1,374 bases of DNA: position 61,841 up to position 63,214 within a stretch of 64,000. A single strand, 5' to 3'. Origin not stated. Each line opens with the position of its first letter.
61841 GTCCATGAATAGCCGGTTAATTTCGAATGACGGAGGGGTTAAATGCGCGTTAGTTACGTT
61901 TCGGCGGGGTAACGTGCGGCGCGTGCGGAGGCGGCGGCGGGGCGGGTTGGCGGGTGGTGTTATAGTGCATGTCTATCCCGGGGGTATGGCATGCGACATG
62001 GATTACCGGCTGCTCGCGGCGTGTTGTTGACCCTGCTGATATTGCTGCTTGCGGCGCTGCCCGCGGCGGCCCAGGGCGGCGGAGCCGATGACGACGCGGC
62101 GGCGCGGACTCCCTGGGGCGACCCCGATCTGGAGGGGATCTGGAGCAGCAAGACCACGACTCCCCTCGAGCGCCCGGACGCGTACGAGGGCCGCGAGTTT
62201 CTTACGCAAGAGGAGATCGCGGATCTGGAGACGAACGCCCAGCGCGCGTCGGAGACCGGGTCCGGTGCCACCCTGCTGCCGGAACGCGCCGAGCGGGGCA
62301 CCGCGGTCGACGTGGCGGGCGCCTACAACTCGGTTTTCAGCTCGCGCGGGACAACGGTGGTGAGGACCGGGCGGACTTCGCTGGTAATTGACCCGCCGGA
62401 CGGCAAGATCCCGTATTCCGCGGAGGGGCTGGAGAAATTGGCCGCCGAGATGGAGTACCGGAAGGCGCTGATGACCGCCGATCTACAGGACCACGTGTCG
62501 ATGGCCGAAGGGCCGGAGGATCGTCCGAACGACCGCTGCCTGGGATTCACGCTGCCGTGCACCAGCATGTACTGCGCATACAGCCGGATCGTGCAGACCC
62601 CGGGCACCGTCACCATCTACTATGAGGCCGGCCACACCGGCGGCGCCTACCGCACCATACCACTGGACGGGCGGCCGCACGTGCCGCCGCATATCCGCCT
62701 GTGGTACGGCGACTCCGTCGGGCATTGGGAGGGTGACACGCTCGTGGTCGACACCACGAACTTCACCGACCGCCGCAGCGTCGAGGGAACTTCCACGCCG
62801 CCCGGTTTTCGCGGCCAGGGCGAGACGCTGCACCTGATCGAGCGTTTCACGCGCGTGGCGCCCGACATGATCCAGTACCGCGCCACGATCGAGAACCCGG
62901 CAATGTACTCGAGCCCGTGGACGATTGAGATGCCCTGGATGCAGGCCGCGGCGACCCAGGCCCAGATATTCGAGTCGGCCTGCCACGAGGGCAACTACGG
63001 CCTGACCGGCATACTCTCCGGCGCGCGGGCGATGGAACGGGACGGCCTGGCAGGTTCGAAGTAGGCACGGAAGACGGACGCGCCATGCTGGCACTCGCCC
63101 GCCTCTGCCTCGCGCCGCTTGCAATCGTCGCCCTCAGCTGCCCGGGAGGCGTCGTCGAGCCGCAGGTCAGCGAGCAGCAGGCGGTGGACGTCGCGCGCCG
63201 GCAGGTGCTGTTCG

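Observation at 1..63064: Ten copies in 64 kb of an exported protein family I cannot assign to any named domain (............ ... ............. ... ACHEGNY)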

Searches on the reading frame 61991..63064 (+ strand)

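Call 4: search_protein_families(library=pfam, proteins=[window:61991-63064:+], max_evalue=1)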
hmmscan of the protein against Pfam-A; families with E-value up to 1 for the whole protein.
window:61991-63064:+ (357 aa): 0 families

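Call 5: search_protein_families(library=ncbifam, proteins=[window:61991-63064:+], max_evalue=1)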
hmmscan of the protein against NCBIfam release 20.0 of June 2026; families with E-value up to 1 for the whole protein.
window:61991-63064:+ (357 aa): 1 family
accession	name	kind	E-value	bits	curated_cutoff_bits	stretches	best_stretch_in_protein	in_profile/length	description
TIGR04200.2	targ_of_XrtJ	subfamily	0.023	14.5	40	1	11-33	5-27/57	PExPT-CTERM protein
